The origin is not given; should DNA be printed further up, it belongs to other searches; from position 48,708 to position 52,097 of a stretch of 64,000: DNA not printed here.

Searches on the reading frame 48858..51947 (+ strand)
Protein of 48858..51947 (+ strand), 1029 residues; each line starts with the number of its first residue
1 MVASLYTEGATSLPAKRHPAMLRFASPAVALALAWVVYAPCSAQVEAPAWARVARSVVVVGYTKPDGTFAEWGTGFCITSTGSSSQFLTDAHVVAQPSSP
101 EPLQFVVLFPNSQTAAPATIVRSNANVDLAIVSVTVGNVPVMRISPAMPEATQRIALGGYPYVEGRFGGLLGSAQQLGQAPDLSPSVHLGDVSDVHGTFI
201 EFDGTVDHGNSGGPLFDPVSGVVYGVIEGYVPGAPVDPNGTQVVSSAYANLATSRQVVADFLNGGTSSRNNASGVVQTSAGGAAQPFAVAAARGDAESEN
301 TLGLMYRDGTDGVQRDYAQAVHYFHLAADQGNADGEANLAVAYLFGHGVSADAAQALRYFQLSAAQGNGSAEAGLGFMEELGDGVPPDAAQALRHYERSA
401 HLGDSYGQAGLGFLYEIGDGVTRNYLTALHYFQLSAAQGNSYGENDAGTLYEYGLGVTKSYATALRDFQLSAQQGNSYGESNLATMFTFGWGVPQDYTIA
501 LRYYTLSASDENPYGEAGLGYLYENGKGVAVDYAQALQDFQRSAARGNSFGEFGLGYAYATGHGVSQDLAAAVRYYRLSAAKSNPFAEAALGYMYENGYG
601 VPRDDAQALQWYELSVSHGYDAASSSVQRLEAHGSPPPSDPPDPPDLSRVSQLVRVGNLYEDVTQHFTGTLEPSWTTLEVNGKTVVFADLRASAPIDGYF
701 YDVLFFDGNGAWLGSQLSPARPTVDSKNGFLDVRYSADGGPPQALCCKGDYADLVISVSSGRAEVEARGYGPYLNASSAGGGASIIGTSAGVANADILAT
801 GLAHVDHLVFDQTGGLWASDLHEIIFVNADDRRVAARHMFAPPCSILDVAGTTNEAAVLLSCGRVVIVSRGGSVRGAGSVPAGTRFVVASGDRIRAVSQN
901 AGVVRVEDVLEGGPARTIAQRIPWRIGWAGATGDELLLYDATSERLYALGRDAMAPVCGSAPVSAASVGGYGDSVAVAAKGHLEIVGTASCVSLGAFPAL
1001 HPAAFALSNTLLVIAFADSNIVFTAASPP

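Call 61: search_protein_families(library=pfam, proteins=[window:48858-51947:+], max_evalue=0.00001)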
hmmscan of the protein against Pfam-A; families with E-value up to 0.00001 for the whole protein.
window:48858-51947:+ (1029 aa): 2 families
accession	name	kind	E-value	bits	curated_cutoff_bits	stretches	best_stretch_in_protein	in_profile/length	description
PF08238.18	Sel1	-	1.3e-59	196.9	30.7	4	586-620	2-36/36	Sel1 repeat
PF13365.12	Trypsin_2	-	1.8e-16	61.6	27.6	1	73-226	1-144/144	Trypsin-like peptidase domain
